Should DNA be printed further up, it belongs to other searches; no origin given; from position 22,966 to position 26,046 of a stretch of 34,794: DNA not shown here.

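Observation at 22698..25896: Cell-surface cutinase-vWA-PKD-FN3 fusion with a C-terminal membrane anchor, preceded by an overlapping small Cys-containing partner gene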

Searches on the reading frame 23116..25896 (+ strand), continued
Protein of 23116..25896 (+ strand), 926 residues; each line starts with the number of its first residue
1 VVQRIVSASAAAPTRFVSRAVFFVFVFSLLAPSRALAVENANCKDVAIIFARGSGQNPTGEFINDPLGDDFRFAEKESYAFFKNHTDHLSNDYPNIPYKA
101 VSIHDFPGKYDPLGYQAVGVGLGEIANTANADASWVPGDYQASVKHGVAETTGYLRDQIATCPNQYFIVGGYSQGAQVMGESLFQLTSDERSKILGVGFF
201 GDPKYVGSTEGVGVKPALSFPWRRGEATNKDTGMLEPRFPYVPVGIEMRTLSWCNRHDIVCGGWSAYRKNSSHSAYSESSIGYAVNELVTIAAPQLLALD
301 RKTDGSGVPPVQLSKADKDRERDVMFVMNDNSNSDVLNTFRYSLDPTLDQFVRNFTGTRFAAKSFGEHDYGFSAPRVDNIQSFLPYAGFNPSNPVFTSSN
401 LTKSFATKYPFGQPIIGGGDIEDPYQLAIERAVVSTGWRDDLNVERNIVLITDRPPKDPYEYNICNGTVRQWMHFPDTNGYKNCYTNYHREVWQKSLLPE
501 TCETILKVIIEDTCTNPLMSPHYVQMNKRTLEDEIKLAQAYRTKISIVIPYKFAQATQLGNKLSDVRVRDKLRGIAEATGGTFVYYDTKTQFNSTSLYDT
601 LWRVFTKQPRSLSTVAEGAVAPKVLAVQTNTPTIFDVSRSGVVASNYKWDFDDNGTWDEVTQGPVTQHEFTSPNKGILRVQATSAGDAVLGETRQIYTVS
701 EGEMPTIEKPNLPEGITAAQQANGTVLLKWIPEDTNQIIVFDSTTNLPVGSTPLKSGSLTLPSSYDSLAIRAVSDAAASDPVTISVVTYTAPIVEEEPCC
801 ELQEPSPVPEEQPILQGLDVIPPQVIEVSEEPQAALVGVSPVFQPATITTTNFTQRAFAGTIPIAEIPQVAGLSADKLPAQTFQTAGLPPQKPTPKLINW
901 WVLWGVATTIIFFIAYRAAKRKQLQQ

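Call 28: find_encoding_contigs(protein=P0016, flank=5000, max_places=1)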
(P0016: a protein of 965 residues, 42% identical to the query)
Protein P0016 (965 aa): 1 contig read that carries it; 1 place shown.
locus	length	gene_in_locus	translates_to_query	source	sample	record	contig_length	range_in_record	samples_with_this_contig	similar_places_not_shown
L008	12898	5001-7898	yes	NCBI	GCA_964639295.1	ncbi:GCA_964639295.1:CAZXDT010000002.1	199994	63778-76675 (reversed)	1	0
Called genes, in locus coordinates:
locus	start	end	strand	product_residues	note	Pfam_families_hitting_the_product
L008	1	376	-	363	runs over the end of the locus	PF00712:DNA_pol3_beta, PF02767:DNA_pol3_beta_2, PF02768:DNA_pol3_beta_3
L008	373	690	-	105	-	-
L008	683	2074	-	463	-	PF11638:DnaA_N, PF00308:Bac_DnaA, PF01695:IstB_IS21 (weak), PF00004:AAA (weak), PF08299:Bac_DnaA_C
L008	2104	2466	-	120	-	-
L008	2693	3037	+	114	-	PF00825:Ribonuclease_P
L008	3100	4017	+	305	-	PF02096:60KD_IMP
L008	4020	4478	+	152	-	PF13083:KH_KhpA-B (weak), PF01424:R3H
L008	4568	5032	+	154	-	-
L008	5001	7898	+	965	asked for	PF01083:Cutinase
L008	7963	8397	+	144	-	-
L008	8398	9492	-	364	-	PF13439:Glyco_transf_4, PF20706:GT4-conflict, PF00534:Glycos_transf_1, PF13692:Glyco_trans_1_4, PF13524:Glyco_trans_1_2 (weak)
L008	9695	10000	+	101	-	PF00293:NUDIX (weak)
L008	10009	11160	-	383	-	PF13439:Glyco_transf_4 (weak), PF20706:GT4-conflict, PF00534:Glycos_transf_1, PF13692:Glyco_trans_1_4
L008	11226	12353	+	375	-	PF02350:Epimerase_2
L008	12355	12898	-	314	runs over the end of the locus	PF00535:Glycos_transf_2, PF10111:Glyco_tranf_2_2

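Call 30: predict_structure(alignment_id=A1)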
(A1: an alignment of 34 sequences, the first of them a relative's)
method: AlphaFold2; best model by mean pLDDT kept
length: 926 residues; sequences in the alignment: 34
mean_pLDDT: 80.0   pTM: 0.68
mean pLDDT of the five models: 80.0, 78.4, 76.2, 76.0, 74.2
residues with pLDDT >= 90: 403; 70-90: 337; 50-70: 65; < 50: 121
segments of 3 or more residues with pLDDT < 50: 1-12, 30-39, 212-214, 793-808, 810-812, 814-867, 878-899
pLDDT, mean of each block of 10 residues (from residue 1): 39 61 64 39 89 90 90 94 94 90 83 88 83 84 94 95 94 96 96 96 82 58 80 84 90 88 77 81 89 88 69 85 95 89 89 90 86 84 93 84 93 69 92 95 94 93 91 90 91 93 93 92 93 94 95 74 89 91 90 90 84 79 84 83 87 91 86 92 86 91 69 89 90 88 85 92 89 85 87 41 40 39 34 30 32 30 39 56 35 44 82 87 73
secondary structure, 60 per line:
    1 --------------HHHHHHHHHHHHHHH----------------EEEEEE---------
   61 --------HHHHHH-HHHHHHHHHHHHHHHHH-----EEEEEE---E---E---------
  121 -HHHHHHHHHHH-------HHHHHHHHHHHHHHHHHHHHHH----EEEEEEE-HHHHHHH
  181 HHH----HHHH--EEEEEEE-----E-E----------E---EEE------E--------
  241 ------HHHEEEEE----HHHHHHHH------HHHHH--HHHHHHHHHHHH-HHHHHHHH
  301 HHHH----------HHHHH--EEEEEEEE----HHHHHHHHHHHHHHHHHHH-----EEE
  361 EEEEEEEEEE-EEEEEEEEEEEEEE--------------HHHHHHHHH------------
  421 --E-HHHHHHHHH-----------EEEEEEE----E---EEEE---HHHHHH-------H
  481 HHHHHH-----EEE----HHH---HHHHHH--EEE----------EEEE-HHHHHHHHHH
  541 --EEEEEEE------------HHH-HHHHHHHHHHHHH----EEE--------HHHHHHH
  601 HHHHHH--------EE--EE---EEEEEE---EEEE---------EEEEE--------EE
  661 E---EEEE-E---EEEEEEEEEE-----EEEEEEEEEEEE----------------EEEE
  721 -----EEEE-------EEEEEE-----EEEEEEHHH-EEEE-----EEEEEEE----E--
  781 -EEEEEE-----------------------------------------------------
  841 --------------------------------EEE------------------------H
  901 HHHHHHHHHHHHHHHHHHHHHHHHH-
elements in order (helices of 4 or more, strands of 3 or more residues): H15-29 E46-51 H69-74 H76-92 E98-103 H122-132 H140-161 E166-172 H174-183 H188-191 E194-200 E223-225 E250-254 H259-266 H273-277 H280-291 H293-304 H315-319 E322-329 H334-352 E358-370 E372-385 H400-408 H425-433 E445-451 E460-463 H467-472 H480-486 E492-494 H505-510 E513-515 E526-529 H531-540 E543-549 H566-578 E583-585 H594-606 E624-629 E633-636 E646-650 E659-661 E665-668 E674-683 E689-700 E717-720 E726-729 E737-742 E748-753 E758-761 E767-773 E782-787 E873-875 H900-925

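Call 33: fold_search(model_id=the predicted structure, library=pdb)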
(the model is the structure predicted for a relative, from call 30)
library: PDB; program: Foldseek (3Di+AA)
matches with E <= 10: 1680; with E <= 0.001: 326
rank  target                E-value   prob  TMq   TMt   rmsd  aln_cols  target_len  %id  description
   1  9b9j_B                2.7e-10  1.00  0.21  0.46   9.9       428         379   12  Integrin alpha-5 beta-1 in complex with BIIG2 Fab (released 2025-02-05)
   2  9dia_B                4.0e-10  1.00  0.21  0.46   9.6       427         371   13  Cryo-EM structure of alpha5beta1 integrin in complex with NeoNectin candidate 2 (released 2025-06-18)
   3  4wk2_B                4.4e-10  1.00  0.20  0.38  12.4       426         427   11  Metal Ion and Ligand Binding of Integrin (released 2014-12-03)
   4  4wk4_B                5.2e-10  1.00  0.21  0.41   9.2       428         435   12  Metal Ion and Ligand Binding of Integrin (released 2014-12-03)
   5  3vi3_D                6.2e-10  1.00  0.21  0.40   9.8       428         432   13  Crystal structure of alpha5beta1 integrin headpiece (ligand-free form) (released 2012-02-22)
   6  4wk0_B                7.3e-10  1.00  0.21  0.40  11.8       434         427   12  Metal Ion and Ligand Binding of Integrin (released 2014-12-03)
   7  7nwl_B                8.7e-10  1.00  0.18  0.35  14.8       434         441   12  Cryo-EM structure of human integrin alpha5beta1 (open form) in complex with fibronectin and TS2/16 Fv-clasp (released 2021-06-02)
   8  3vi4_B                9.2e-10  1.00  0.22  0.42   9.5       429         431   12  Crystal structure of alpha5beta1 integrin headpiece in complex with RGD peptide (released 2012-02-22)
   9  4wjk_B                1.8e-09  1.00  0.22  0.42   9.3       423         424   11  Metal Ion and Ligand Binding of Integrin (released 2014-12-03)
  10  3vi4_D                2.0e-09  1.00  0.21  0.40   9.7       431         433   12  Crystal structure of alpha5beta1 integrin headpiece in complex with RGD peptide (released 2012-02-22)
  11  7ceb_B                2.1e-09  1.00  0.20  0.43  12.7       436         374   11  Crystal structure of alpha6beta1 integrin headpiece (released 2021-06-23)
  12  9ckv_B                2.8e-09  1.00  0.17  0.39  15.7       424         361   12  Cryo-EM structure of alpha5beta1 integrin in complex with NeoNectin (released 2024-07-17)
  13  8w30_B                3.0e-09  1.00  0.21  0.44   9.8       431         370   12  Crystal structure of alpha-V beta-1 integrin headpiece in complex with TR01225179 (released 2025-01-01)
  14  9b9k_B                3.0e-09  1.00  0.20  0.43  12.2       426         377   13  Integrin alpha-5 beta-1 in complex with MINT1526A Fab (released 2025-02-05)
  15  8xez_B                3.0e-09  1.00  0.21  0.30  12.5       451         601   10  Cryo-EM structure of integrin ITGAV/ITGB3 complex, conformation 5 (released 2024-12-18)
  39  1bs9                  2.5e-08  1.00  0.18  0.75   4.6       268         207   17  ACETYLXYLAN ESTERASE FROM P. PURPUROGENUM REFINED AT 1.10 ANGSTROMS (released 1999-05-18)
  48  2czq_A                5.0e-08  1.00  0.18  0.75   3.9       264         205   19  A novel cutinase-like protein from Cryptococcus sp. (released 2006-07-14)
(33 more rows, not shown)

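Call 44: find_related_loci(query=A1, collection=genome_contigs, flank=4000)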
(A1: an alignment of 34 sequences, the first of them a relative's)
Query A1 (926 aa) in genome_contigs; peptide patterns used: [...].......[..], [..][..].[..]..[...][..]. (x = any residue, [..] = any of these).
145 stretches matched a pattern; 99 encode a relative of the query (tblastn E <= 1e-3); the best 80 are kept; 80 distinct loci.
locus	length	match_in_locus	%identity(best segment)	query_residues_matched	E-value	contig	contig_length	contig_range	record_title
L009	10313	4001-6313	44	26-803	0e+0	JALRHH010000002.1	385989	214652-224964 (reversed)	MAG: Candidatus Saccharimonadia bacterium isolate MYJ.17 NODE_2_length_385989_cov_20.082449, whole genome shotgun sequen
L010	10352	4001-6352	42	43-812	0e+0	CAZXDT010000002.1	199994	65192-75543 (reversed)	MAG TPA_asm: uncultured Candidatus Saccharibacteria bacterium isolate SRP193066_co1_99 genome assembly, contig: NODE_94_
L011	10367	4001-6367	36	31-797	2e-140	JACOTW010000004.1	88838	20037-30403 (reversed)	MAG: Candidatus Saccharibacteria bacterium isolate NC_groundwater_54_Pr7_S2p5_43_18 FFV18_S2p5_scaffold_267988, whole ge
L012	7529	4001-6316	33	15-786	6e-124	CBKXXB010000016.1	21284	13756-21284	MAG TPA_asm: uncultured bacterium isolate SRR29175778_binner123_Refined_11 genome assembly, contig: ERZ27337285.180, who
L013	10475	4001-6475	33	16-807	3e-121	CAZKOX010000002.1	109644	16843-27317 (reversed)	MAG TPA_asm: uncultured Candidatus Saccharibacteria bacterium isolate SRP192515_co1_375 genome assembly, contig: NODE_91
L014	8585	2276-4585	33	16-763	1e-114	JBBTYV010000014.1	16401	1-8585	MAG: Patescibacteria group bacterium isolate H52-bin149_1 H52_bin149_1_000000000014, whole genome shotgun sequence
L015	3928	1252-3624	33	14-786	5e-115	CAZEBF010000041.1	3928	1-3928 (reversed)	MAG TPA_asm: uncultured Candidatus Saccharibacteria bacterium isolate SRP286056_co1_136 genome assembly, contig: NODE_36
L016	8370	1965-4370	32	33-822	3e-109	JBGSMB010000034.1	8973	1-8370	MAG: Candidatus Saccharimonadales bacterium isolate JTS-AC220 k141_4318759, whole genome shotgun sequence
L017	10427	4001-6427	32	14-794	2e-115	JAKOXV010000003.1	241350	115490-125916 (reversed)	MAG: bacterium isolate JPNG_metabat.9 k201_315336, whole genome shotgun sequence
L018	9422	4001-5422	31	24-458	1e-47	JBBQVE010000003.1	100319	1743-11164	MAG: Candidatus Saccharimonadales bacterium isolate Co_metawrap_1981 Cmw_1981_k141_18809367_length_100319_cov_14.9994, w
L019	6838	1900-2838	34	20-329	2e-44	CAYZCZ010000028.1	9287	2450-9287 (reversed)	MAG TPA_asm: uncultured Candidatus Saccharibacteria bacterium isolate SRP286056_co1_207 genome assembly, contig: NODE_97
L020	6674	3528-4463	34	24-329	3e-44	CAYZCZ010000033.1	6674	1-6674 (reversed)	MAG TPA_asm: uncultured Candidatus Saccharibacteria bacterium isolate SRP286056_co1_207 genome assembly, contig: NODE_15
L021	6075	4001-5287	31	11-459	8e-44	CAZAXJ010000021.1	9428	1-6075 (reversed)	MAG TPA_asm: uncultured Candidatus Saccharibacteria bacterium isolate SRP292972_co3_111 genome assembly, contig: NODE_29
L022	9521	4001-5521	37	15-781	1e-39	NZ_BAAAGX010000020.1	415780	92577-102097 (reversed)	Cryptosporangium japonicum strain JCM 10425 sequence20, whole genome shotgun sequence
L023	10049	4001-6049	37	3-798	8e-37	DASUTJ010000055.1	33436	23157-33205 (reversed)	MAG TPA_asm: Solirubrobacterales bacterium isolate SMAG_U1760 k141_561892, whole genome shotgun sequence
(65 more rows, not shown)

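Call 48: search_protein_families(library=ncbifam, proteins=[P0001], max_evalue=0.01)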
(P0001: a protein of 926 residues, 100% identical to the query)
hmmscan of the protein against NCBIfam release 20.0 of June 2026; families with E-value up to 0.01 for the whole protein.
P0001 (926 aa): 0 families

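Call 65: search_protein_families(library=pfam, alignment_id=A1, max_evalue=0.01)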
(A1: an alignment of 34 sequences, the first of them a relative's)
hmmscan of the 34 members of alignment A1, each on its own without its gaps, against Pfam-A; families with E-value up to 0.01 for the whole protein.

A. member 1, P0001 (926 aa): 1 family
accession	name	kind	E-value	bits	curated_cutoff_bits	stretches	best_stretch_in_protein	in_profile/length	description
PF01083.28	Cutinase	-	2.4e-21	76.9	25.9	1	139-284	53-165/173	Cutinase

B. families by the number of members that match (of 34 scanned): 10 families
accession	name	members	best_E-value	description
PF01083.28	Cutinase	34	1.4e-26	Cutinase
PF00801.26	PKD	11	0.00031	PKD domain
PF18911.6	PKD_4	7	9e-05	PKD domain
PF03959.19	FSH1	4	0.0014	Serine hydrolase (FSH1)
PF12051.14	DUF3533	1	0.00012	Protein of unknown function (DUF3533)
PF08237.17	PE-PPE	1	0.0035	PE-PPE domain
PF12698.13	ABC2_membrane_3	1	0.0055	ABC-2 family transporter protein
PF00362.24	Integrin_beta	1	0.0072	Integrin beta chain VWA domain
PF00092.34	VWA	1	0.0089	von Willebrand factor type A domain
PF05283.16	MGC-24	1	0.0097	Multi-glycosylated core protein 24 (MGC-24), sialomucin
